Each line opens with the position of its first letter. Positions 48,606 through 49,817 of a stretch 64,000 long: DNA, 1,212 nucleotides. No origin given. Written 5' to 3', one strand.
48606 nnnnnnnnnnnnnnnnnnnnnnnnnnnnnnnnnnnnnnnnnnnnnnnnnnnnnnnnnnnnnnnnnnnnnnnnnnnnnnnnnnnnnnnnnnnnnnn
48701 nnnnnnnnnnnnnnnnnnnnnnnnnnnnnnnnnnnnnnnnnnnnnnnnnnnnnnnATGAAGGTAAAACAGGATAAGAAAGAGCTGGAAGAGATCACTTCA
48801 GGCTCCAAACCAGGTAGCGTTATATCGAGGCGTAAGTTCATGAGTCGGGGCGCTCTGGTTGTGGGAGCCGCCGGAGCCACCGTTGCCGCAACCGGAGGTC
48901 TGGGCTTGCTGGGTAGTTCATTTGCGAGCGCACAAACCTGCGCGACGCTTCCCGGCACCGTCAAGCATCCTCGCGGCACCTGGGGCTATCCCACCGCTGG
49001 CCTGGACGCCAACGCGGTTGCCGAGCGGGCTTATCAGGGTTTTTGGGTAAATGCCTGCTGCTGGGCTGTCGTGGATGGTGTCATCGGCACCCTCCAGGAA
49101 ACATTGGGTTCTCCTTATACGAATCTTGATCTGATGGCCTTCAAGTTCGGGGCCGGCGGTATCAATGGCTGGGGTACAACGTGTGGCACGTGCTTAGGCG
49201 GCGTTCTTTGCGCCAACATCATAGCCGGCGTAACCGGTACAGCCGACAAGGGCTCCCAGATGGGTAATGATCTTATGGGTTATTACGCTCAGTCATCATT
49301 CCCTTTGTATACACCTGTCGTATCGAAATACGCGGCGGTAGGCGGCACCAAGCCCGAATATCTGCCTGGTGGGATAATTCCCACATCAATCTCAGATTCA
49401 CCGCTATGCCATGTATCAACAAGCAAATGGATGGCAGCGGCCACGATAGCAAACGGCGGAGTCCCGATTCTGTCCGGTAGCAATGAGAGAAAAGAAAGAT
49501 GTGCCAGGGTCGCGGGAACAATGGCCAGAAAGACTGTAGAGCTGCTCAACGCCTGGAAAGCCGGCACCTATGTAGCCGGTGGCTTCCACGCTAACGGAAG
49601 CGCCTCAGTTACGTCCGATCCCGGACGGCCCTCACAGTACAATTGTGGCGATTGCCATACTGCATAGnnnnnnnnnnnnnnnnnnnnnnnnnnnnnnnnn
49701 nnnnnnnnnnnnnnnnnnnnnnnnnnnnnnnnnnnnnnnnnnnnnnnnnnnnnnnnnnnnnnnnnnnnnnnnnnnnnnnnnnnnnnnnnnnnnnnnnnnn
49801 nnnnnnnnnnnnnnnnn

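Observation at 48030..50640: Lower-GC cassette inserted upstream of tatA-tatC: Tat-exported Cys-rich CxxCH protein, secreted protein, 45-aa Cys peptide and a private tatA copy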

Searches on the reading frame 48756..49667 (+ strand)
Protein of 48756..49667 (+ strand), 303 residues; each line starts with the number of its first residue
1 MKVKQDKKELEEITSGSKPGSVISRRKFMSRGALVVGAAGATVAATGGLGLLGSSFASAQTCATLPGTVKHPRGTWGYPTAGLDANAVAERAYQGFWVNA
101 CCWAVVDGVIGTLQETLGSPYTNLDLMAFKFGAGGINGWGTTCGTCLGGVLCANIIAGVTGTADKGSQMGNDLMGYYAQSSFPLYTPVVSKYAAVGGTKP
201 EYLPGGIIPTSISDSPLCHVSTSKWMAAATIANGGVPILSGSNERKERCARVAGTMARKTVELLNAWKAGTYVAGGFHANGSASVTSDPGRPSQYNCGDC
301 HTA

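Call 4: search_protein_families(library=pfam, proteins=[window:48756-49667:+], max_evalue=0.1)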
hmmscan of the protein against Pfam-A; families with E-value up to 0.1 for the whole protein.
window:48756-49667:+ (303 aa): 1 family
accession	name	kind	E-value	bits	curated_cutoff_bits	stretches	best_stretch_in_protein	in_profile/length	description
PF09719.15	C_GCAxxG_C_C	-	2.2e-08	34.6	27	1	109-262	7-117/118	Putative redox-active protein (C_GCAxxG_C_C)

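Call 6: search_solved_structures(query=window:48756-49667:+, max_evalue=10, show_alignments=2)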
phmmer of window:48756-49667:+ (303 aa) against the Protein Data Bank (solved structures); distinct sequences matched with E-value up to 10: 15.
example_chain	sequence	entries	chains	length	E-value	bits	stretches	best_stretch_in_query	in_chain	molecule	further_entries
1h21_A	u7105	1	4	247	1.4e-19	74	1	71-301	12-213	SPLIT-SORET CYTOCHROME C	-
4m4s_A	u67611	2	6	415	0.044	16.5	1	105-264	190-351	Translation initiation factor 2 subunit gamma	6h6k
4rd1_A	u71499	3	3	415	0.37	13.5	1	105-264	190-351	Translation initiation factor 2 subunit gamma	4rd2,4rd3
3pen_A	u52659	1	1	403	0.39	13.4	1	105-264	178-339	Translation initiation factor 2 subunit gamma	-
4m53_A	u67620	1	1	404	0.39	13.4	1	105-264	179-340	Translation initiation factor 2 subunit gamma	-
3sjz_A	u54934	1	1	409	0.4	13.4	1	105-264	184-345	Translation initiation factor 2 subunit gamma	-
4m2l_A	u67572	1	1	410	0.41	13.4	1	105-264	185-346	Translation initiation factor 2 subunit gamma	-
2aho_A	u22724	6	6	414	0.41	13.3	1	105-264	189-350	Translation initiation factor 2 gamma subunit | Translation initiation factor 2 subunit gamma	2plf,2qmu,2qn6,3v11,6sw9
4qfm_A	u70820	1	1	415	0.42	13.3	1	105-264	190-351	Translation initiation factor 2 subunit gamma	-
2pmd_A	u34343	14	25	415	0.42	13.3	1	105-264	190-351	Translation initiation factor 2 gamma subunit | Translation initiation factor 2 subunit gamma | aIF2-gamma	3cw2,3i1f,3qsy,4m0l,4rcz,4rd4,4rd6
4rcy_A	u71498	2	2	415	0.42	13.3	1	105-264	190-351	Translation initiation factor 2 subunit gamma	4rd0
4qhy_A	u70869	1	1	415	0.42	13.3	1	105-264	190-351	Translation initiation factor 2 subunit gamma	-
4nbs_A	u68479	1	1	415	0.42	13.3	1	105-264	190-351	Translation initiation factor 2 subunit gamma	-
6r8t_A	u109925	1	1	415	0.44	13.3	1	105-264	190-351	Translation initiation factor 2 subunit gamma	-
6r8s_A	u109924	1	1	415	0.45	13.2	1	105-264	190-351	Translation initiation factor 2 subunit gamma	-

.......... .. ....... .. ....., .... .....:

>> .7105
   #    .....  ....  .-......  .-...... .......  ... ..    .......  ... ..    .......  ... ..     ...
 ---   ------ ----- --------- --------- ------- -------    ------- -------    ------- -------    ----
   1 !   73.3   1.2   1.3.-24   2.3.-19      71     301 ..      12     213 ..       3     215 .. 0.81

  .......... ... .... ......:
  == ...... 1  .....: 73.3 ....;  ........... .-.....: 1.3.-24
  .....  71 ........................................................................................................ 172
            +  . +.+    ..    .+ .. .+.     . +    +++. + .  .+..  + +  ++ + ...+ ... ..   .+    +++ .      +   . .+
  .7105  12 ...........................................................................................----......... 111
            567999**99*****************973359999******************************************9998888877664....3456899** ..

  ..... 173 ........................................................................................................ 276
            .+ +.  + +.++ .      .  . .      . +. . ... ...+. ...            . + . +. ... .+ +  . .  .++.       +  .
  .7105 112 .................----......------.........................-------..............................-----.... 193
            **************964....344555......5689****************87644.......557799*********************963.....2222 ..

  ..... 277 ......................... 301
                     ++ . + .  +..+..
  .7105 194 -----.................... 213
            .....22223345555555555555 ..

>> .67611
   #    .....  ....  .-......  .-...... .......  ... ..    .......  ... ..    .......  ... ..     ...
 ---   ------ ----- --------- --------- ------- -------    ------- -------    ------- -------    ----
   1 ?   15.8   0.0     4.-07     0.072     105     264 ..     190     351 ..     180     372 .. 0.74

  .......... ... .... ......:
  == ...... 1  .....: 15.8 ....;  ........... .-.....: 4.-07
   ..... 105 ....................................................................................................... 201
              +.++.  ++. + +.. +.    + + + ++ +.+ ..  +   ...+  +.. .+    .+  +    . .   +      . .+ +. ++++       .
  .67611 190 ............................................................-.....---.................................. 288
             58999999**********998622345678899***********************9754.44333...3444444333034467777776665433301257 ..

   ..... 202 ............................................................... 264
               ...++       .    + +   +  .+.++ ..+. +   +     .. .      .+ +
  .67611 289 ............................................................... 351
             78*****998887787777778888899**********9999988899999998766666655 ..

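Call 7: find_homologous_proteins(query=window:48756-49667:+, max_evalue=0.001)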
Query window:48756-49667:+ (303 aa): 175 proteins with E <= 0.001 among 5030 candidates; the best 120 are listed.
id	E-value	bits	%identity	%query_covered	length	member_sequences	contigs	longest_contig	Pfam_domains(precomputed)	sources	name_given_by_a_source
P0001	1.8e-200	683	100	100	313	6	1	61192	PF09719.16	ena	-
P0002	1.8e-118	414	63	100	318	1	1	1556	-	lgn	-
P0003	7.7e-118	412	65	91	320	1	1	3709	PF09719.16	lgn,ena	-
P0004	1.8e-117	410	62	100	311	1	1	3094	PF09719.16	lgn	-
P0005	8.6e-115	402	65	97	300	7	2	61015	PF09719.16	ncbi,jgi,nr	ncbi:MAG: hypothetical protein C4534_09645 [Gaiellales bacterium]|nr:MAG: hypothetical protein C4534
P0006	7.2e-113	395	64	98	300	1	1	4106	PF09719.16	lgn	-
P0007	8.0e-109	382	61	100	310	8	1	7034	PF09719.16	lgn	-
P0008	1.2e-107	378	60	100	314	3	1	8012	PF09719.16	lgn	-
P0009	4.3e-106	373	60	100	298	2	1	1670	PF09719.16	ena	-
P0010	5.4e-106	373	59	100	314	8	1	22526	PF09719.16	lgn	-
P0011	1.3e-105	371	59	99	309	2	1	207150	PF09719.16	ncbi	ncbi:MAG: hypothetical protein ACYC6O_05480 [Thermoleophilia bacterium]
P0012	4.8e-105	370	65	90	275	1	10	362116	PF09719.16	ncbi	ncbi:MAG: hypothetical protein ACYC6B_01035 [Thermoleophilia bacterium]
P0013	1.1e-102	362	61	97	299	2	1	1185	PF09719.16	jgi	jgi:hypothetical protein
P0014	4.8e-102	360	58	98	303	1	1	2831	PF09719.16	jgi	jgi:hypothetical protein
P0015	7.8e-101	356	58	96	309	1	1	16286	PF09719.16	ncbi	-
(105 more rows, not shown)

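Call 8: find_encoding_contigs(protein=P0005, flank=6000, max_places=3)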
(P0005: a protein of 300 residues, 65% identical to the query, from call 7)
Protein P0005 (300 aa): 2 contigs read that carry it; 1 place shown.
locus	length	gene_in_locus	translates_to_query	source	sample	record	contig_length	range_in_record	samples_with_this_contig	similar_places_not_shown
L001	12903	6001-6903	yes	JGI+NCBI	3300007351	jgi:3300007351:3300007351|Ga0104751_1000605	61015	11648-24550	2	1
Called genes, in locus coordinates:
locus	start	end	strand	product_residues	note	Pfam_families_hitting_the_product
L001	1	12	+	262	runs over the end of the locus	PF00005:ABC_tran, PF02463:SMC_N, PF13304:AAA_21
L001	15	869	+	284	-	PF00005:ABC_tran, PF13304:AAA_21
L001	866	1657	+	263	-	PF02361:CbiQ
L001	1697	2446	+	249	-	PF01416:PseudoU_synth_1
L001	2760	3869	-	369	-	PF13091:PLDc_2, PF00614:PLDc (weak), PF13091:PLDc_2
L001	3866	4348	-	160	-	PF09335:VTT_dom (weak)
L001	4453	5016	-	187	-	-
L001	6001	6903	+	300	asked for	PF09719:C_GCAxxG_C_C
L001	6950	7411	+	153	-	-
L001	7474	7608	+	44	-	-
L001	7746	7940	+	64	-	PF02416:TatA_B_E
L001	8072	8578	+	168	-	-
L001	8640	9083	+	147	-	-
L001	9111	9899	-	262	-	-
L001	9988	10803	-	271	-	PF01135:PCMT, PF01209:Ubie_methyltran, PF13489:Methyltransf_23, PF06325:PrmA, PF13847:Methyltransf_31, PF08241:Methyltransf_11, PF08242:Methyltransf_12, PF13649:Methyltransf_25, +3 more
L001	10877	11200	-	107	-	PF12840:HTH_20, PF13412:HTH_24, PF01022:HTH_5, PF12802:MarR_2 (weak)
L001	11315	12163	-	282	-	PF00990:GGDEF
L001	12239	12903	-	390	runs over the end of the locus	PF16983:MFS_MOT1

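Call 9: find_encoding_contigs(protein=P0011, flank=6000, max_places=3)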
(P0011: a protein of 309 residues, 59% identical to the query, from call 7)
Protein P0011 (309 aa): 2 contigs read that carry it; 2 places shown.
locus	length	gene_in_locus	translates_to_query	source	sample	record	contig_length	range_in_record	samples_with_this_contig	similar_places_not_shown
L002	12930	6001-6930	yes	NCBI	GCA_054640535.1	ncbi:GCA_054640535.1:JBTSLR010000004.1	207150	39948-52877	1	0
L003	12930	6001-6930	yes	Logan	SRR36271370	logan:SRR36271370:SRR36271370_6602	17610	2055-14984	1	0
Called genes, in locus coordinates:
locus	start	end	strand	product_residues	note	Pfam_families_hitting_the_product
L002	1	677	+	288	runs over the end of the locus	PF00990:GGDEF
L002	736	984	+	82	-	PF20660:DUF6812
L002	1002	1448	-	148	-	-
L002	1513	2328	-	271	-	-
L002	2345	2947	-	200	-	PF03167:UDG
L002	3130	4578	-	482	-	PF01938:TRAM, PF02475:TRM5-TYW2_MTfase (faint), PF05958:tRNA_U5-meth_tr, PF13847:Methyltransf_31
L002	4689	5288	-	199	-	-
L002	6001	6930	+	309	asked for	PF09719:C_GCAxxG_C_C (weak)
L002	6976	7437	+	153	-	-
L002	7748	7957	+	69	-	PF02416:TatA_B_E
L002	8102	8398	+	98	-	-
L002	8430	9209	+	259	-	PF00902:TatC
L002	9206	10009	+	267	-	PF00535:Glycos_transf_2, PF10111:Glyco_tranf_2_2 (weak)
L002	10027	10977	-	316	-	PF01522:Polysacc_deac_1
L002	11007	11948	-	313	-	PF11382:MctB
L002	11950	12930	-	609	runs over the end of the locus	PF26314:MptA_B_family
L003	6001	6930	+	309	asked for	PF09719:C_GCAxxG_C_C (weak)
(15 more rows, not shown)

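Call 10: find_encoding_contigs(protein=P0012, flank=6000, max_places=3)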
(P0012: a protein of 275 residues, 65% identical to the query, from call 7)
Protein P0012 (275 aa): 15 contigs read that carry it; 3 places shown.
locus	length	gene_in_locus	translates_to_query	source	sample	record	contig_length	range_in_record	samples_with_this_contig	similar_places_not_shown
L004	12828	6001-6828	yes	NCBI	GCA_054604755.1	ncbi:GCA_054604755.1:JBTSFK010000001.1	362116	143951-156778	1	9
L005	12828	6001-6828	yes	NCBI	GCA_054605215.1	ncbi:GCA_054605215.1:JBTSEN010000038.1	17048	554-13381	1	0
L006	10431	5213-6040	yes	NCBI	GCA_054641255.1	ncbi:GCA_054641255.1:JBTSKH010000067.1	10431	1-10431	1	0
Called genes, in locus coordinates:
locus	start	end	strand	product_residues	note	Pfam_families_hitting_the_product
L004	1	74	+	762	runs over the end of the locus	PF00317:Ribonuc_red_lgN, PF02867:Ribonuc_red_lgC, PF12637:TSCPD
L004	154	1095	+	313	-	PF00990:GGDEF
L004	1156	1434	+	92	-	PF20660:DUF6812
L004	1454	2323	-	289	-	-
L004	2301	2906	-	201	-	PF03167:UDG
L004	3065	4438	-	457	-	PF01938:TRAM, PF05175:MTS (weak), PF05958:tRNA_U5-meth_tr, PF09445:Methyltransf_15 (weak), PF13649:Methyltransf_25 (faint), PF13847:Methyltransf_31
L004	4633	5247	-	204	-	-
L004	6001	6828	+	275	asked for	PF09719:C_GCAxxG_C_C (weak)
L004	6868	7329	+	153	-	-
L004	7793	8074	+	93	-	PF02416:TatA_B_E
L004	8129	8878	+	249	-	PF00902:TatC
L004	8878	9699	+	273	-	PF00535:Glycos_transf_2, PF10111:Glyco_tranf_2_2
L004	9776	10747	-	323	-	PF01522:Polysacc_deac_1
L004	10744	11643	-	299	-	PF11382:MctB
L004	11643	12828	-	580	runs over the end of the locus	PF26314:MptA_B_family, PF09594:GT87 (weak)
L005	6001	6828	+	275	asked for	PF09719:C_GCAxxG_C_C (weak)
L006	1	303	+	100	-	PF00990:GGDEF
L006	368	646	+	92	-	PF20660:DUF6812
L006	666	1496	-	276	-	-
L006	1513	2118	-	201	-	PF03167:UDG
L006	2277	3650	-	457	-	PF01938:TRAM, PF05175:MTS (weak), PF05958:tRNA_U5-meth_tr, PF09445:Methyltransf_15 (weak), PF13649:Methyltransf_25 (faint), PF13847:Methyltransf_31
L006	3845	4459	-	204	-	-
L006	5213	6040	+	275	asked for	PF09719:C_GCAxxG_C_C (weak)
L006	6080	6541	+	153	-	-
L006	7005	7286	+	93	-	PF02416:TatA_B_E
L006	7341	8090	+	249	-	PF00902:TatC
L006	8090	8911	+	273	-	PF00535:Glycos_transf_2, PF10111:Glyco_tranf_2_2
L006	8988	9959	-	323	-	PF01522:Polysacc_deac_1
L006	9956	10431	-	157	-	PF11382:MctB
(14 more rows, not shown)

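Call 22: find_related_loci(query=A2, collection=genome_contigs, flank=10000)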
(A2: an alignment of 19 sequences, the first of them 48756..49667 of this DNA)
Query A2 (303 aa) in genome_contigs; peptide patterns used: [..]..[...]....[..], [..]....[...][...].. (x = any residue, [..] = any of these).
278 stretches matched a pattern; 259 encode a relative of the query (tblastn E <= 1e-3); the best 80 are kept; 80 distinct loci.
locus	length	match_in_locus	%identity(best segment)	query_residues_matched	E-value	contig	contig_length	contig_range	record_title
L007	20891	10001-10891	65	7-301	4e-118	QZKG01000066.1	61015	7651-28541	MAG: Gaiellales bacterium isolate SURF_19 Ga0104751_1000605, whole genome shotgun sequence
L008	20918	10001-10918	66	1-302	1e-117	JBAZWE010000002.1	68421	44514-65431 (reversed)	MAG: Thermoleophilia bacterium isolate SO_2017_GW1_27 NODE_2305_length_68421_cov_1.044938_OW334_2017, whole genome shotg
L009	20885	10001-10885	64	17-302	4e-107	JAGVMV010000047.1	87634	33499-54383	MAG: Thermoleophilia bacterium isolate DeMMO3_11 c_000000094919, whole genome shotgun sequence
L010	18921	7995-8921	58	5-302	8e-96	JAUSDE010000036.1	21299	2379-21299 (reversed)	MAG: Thermoleophilia bacterium isolate E14_concoct.bin.89_sub E14_k141_958749, whole genome shotgun sequence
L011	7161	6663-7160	90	1-167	8e-87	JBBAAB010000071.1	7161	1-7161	MAG: Thermoleophilia bacterium isolate SO_2017_GW3_30 scaffold_5073_c1_OW296A_2017, whole genome shotgun sequence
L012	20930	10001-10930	48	1-302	3e-82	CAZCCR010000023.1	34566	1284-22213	MAG TPA_asm: uncultured Gaiellales bacterium isolate binchicken_co253_66 genome assembly, contig: NODE_478_length_34566_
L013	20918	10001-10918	64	1-302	2e-105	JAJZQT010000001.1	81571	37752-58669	MAG: Actinomycetes bacterium isolate SKS1.bin55 NODE_433_length_81571_cov_16.996108, whole genome shotgun sequence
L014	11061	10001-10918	54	1-302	1e-85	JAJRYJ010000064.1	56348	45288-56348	MAG: Actinomycetes bacterium isolate Dive96_bin3.284 k141_2505058, whole genome shotgun sequence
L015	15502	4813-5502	38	27-301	4e-49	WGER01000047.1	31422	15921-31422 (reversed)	MAG: Nitrospirae bacterium isolate S146_51 k151_409134, whole genome shotgun sequence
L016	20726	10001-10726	39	23-302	1e-47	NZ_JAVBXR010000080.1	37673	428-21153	MAG: Desulfobulbus sp. isolate GS12 730, whole genome shotgun sequence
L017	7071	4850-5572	39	23-301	8e-47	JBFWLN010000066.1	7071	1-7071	MAG: Desulfobulbus sp. isolate CA_2019_NHSR_67 NODE_21934_length_7071_cov_15.380040_NHSR, whole genome shotgun sequence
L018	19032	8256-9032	36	9-301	2e-46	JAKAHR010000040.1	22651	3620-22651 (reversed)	MAG: Nitrospirae bacterium isolate WY3.bin121 NODE_3630_length_22651_cov_3.484417, whole genome shotgun sequence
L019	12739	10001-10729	39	29-301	7e-46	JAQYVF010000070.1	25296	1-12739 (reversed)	MAG: Desulfocapsa sp. isolate Sva_acohol_bin16 k141_812229_length_25296_cov_234.6571, whole genome shotgun sequence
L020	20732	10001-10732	37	29-302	5e-46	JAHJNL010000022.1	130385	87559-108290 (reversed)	MAG: Proteobacteria bacterium isolate Old_saline_glass_biofilm.mb.15 Old_saline_glass_b.mb.15_k141_9626, whole genome sh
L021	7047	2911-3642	38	29-302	4e-46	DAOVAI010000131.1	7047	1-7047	MAG TPA_asm: Pseudomonadota bacterium isolate CSMAG_975 CSMAG_975_k141_1209726_length_7047_cov_8.2685, whole genome shot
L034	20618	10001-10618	41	72-301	1e-44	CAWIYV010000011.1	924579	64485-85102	MAG: Nitrospirota bacterium isolate MFD05942.bin.1.431 genome assembly, contig: contig_39940, whole genome shotgun seque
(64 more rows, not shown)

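Call 31: search_protein_families(library=ncbifam, proteins=[window:48756-49667:+, L014:1078-2430:+, L014:21-1085:+], max_evalue=0.1)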
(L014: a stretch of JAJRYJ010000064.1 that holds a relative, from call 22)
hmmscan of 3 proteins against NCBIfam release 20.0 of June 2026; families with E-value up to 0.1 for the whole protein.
window:48756-49667:+ (303 aa): 2 families
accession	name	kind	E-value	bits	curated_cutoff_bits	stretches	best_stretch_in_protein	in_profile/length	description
NF047622.1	SptSoretCytCDesul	equivalog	4.7e-35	121.3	400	1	29-301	1-242/275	split-Soret cytochrome c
TIGR01909.1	C_GCAxxG_C_C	subfamily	0.027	14.6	47.4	1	125-166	24-64/120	C-GCAxxG-C-C family (seleno)protein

L014:1078-2430:+ (450 aa): 135 families (the best 25 are shown)
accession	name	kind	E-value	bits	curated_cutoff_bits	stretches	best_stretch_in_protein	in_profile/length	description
NF008469.0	PRK11361.1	equivalog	4.5e-158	526.7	714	1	3-446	5-457/461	acetoacetate metabolism transcriptional regulator AtoC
TIGR01818.1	ntrC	equivalog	2.7e-140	468.2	558.6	2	5-387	1-385/463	nitrogen regulation protein NR(I)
NF007689.0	PRK10365.1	equivalog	1.4e-132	442.6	760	1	4-440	7-439/441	sigma-54-dependent response regulator transcription factor ZraR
TIGR02915.1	PEP_resp_reg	equivalog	1.4e-128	429.6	502.6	1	5-445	1-444/445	PEP-CTERM-box response regulator transcription factor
TIGR01817.1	nifA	equivalog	7e-119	398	528.85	2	131-379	186-438/534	nif-specific transcriptional activator NifA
NF051870.1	NAssimRespRegNtrX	equivalog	2.9e-117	392.3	600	1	4-438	3-445/452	nitrogen assimilation response regulator NtrX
NF008176.1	PRK10923.1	equivalog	6.1e-117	391.1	620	1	4-393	5-395/469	nitrogen regulation protein NR(I)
NF041946.1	LuxO_transreg_Vib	equivalog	2.9e-113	379.1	800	1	22-443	16-460/463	quorum-sensing sigma-54 dependent transcriptional regulator LuxO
NF041552.1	TF_PrdR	equivalog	4.4e-107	358.8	795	1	114-444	240-577/577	sigma-54 dependent transcriptional regulator PrdR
NF011695.0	PRK15115.1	equivalog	1.6e-105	353.4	763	1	4-445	8-438/445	two-component system response regulator GlrR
NF049963.1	RespRegFlgRCampy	domain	5.1e-104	348.5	750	1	5-445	3-429/429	fla regulon two-component system response regulator FlgR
NF050807.1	TransRegFlbDCaul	equivalog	8.2e-103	344.7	750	1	24-444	22-439/454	sigma-54-dependent transcriptional regulator FlbD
NF038308.1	RNA_repair_RtcR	equivalog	5.3e-101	339.1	650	1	83-445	120-518/530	RNA repair transcriptional activator RtcR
NF003451.0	PRK05022.1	equivalog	1.1e-94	318.1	476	1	124-440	169-504/512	nitric oxide reductase transcriptional regulator NorR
TIGR02974.1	phageshock_pspF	equivalog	5.7e-92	308.5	443.55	2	143-368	1-232/336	phage shock protein operon transcriptional activator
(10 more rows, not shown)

L014:21-1085:+ (354 aa): 89 families (the best 25 are shown)
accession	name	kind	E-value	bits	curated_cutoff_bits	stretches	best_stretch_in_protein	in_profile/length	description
NF008468.0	PRK11360.1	equivalog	1.9e-102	343.6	646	1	2-346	267-613/616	two-component system sensor histidine kinase AtoS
NF007688.0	PRK10364.1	equivalog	1.7e-65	221.6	479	1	114-342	224-452/460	two-component system sensor histidine kinase ZraS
NF046044.1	PnpS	equivalog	3e-57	194.4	400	1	5-340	57-390/390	two-component system histidine kinase PnpS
NF033092.0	HK_WalK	equivalog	7.6e-48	163.5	725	1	6-340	261-593/594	cell wall metabolism sensor histidine kinase WalK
NF010411.0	PRK13837.1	equivalog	8.8e-46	156.3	647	1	111-346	431-680/828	two-component system VirA-like sensor kinase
TIGR02966.1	phoR_proteo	equivalog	5.4e-44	150.6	334.2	1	6-339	9-333/333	phosphate regulon sensor histidine kinase PhoR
NF052573.1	HisKinEspAMyxo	equivalog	4.3e-43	147.4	1400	1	8-342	259-612/755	serine histidine kinase EspA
NF052574.1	HisKinEspCMyxo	equivalog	6.4e-42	143.7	1200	1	9-343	290-639/785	serine histidine kinase EspC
NF047874.1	MASE3_PAS_HK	subfamily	8e-40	137.2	560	1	6-346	268-630/655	MASE3 domain-containing sensor histidine kinase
NF008293.1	PRK11073.1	equivalog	2.5e-39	135.5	240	1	5-341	9-347/349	nitrogen regulation protein NR(II)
NF053867.1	SprKinKinDBac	equivalog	1.2e-38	132.9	775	1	123-341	279-497/500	sporulation kinase KinD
NF038348.1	T2SS_HK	subfamily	6.4e-38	130.5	450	2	173-340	405-572/574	histidine kinase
NF046020.1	HisKinCckABruc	equivalog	8.7e-36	123.1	1000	1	16-345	359-711/868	cell cycle histidine kinase CckA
NF047497.1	HK_LIC_12097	equivalog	3.3e-35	121.5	500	1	69-341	89-366/367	LIC_12097 family sensor histidine kinase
NF045911.1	TCSHisKinNblS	equivalog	5.7e-35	120.7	1000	1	2-337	265-616/621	two-component system sensor histidine kinase NblS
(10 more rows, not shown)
